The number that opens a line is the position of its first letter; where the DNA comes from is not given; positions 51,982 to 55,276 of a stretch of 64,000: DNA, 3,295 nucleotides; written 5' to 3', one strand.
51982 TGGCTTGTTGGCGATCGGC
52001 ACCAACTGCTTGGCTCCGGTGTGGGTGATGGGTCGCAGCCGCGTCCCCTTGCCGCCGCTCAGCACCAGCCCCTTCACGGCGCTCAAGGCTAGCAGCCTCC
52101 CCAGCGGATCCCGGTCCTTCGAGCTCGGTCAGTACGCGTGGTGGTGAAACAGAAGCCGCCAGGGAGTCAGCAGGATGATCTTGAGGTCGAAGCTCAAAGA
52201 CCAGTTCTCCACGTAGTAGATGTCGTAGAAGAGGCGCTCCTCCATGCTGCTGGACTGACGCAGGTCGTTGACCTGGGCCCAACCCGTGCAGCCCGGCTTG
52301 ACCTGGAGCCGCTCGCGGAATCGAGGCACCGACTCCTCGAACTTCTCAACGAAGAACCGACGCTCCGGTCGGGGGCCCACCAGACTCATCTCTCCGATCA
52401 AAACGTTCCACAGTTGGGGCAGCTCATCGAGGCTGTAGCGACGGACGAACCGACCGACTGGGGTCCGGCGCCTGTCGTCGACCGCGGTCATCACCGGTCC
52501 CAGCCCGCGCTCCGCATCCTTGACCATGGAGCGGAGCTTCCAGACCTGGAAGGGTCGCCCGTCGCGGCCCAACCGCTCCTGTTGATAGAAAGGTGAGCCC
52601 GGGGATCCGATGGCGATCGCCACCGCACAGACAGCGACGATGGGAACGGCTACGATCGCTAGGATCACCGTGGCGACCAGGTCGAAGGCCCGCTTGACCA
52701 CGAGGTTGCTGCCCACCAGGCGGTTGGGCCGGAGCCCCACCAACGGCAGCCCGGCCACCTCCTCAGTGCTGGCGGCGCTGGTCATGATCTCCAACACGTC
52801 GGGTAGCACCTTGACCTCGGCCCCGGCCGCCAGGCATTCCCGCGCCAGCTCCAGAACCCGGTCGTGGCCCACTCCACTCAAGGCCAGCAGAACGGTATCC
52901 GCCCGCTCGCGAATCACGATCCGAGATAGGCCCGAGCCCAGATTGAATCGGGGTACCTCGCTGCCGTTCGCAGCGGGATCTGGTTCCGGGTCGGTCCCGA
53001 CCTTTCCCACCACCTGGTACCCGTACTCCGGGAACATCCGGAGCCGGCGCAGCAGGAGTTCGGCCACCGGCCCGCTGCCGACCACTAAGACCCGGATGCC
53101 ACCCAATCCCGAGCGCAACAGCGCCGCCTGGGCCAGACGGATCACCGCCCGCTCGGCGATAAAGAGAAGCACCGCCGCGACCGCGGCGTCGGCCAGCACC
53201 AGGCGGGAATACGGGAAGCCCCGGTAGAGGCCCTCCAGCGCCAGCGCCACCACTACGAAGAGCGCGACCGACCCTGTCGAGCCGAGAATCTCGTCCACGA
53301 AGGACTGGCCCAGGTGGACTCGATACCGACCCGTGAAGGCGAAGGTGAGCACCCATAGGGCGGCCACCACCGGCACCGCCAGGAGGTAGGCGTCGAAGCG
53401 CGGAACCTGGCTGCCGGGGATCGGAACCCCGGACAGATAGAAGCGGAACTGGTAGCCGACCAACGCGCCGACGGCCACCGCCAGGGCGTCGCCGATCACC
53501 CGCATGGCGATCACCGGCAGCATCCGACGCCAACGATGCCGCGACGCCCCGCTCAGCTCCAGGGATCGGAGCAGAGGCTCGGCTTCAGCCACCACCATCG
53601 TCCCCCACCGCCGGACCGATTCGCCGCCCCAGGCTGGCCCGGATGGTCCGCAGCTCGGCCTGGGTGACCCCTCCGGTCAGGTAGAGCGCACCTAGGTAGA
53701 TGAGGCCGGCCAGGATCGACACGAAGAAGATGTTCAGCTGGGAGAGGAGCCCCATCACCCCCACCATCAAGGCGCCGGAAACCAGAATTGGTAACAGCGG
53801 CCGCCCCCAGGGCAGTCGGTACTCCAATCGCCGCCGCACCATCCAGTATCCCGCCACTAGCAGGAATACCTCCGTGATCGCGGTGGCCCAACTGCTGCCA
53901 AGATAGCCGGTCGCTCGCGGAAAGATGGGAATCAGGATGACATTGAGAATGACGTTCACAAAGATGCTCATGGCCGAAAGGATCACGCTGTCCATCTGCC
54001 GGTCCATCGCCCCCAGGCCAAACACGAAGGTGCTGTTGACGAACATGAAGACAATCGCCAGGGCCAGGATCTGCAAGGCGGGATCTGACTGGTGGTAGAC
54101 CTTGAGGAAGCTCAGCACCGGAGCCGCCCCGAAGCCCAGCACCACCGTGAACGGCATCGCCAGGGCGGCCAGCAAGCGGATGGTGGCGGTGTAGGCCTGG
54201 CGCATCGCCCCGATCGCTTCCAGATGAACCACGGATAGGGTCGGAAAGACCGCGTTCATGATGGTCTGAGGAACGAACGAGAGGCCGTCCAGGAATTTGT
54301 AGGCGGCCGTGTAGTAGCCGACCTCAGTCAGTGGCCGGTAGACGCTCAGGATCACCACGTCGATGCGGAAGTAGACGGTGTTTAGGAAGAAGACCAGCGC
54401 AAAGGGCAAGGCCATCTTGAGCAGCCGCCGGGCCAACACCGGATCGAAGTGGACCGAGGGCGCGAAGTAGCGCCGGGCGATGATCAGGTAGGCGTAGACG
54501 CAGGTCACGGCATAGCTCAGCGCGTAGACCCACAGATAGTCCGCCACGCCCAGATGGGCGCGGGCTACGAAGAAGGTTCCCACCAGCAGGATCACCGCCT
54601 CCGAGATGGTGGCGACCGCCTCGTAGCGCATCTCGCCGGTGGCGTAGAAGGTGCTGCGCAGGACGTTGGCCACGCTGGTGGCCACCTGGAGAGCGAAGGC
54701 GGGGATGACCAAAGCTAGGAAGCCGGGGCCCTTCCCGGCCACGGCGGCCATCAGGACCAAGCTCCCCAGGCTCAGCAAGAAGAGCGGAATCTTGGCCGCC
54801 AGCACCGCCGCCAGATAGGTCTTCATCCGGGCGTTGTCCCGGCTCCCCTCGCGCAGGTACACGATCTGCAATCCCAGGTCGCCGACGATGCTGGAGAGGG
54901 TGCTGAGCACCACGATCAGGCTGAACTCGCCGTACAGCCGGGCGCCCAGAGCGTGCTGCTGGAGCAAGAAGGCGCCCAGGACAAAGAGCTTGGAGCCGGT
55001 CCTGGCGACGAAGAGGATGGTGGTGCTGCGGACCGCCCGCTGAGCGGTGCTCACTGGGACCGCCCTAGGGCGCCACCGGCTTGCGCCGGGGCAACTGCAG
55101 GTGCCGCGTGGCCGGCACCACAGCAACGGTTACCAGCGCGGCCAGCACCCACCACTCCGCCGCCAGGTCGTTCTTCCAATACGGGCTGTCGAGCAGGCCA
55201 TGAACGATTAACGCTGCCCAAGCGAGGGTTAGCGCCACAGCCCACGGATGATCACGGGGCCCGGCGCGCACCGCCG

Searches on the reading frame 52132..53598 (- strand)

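Call 79: search_protein_families(library=pfam, proteins=[window:52132-53598:-], max_evalue=0.00001)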
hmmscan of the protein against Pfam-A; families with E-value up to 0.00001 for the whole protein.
window:52132-53598:- (489 aa): 2 families
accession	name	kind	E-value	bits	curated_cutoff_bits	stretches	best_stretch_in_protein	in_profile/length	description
PF02397.22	Bac_transf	-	2.3e-64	216.7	27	1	302-483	1-178/179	Bacterial sugar transferase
PF13727.12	CoA_binding_3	-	4.2e-11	43.6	25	1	89-262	3-171/175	CoA-binding domain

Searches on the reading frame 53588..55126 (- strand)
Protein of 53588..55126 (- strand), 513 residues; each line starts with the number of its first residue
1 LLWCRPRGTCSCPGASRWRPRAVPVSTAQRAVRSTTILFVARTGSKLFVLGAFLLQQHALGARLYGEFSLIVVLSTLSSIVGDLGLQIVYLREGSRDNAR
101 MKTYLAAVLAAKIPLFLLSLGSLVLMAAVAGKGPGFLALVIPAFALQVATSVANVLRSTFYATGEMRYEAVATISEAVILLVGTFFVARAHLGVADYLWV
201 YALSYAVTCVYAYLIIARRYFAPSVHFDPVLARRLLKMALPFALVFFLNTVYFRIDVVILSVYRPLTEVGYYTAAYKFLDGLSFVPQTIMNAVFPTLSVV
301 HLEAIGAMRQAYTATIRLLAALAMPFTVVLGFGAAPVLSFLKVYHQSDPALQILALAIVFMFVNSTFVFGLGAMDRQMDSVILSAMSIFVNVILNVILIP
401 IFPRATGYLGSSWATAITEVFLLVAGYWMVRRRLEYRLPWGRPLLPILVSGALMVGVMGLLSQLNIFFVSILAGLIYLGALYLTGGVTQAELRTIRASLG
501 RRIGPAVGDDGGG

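Call 79: search_protein_families(library=pfam, proteins=[window:53588-55126:-], max_evalue=0.00001)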
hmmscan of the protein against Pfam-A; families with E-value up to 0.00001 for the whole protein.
window:53588-55126:- (513 aa): 2 families
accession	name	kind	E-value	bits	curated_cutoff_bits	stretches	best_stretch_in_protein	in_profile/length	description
PF01943.22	Polysacc_synt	-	8.8e-25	88.1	28.2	1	32-298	2-271/274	Polysaccharide biosynthesis protein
PF13440.11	Polysacc_synt_3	-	6.3e-12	45.8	23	1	65-340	11-282/293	Polysaccharide biosynthesis protein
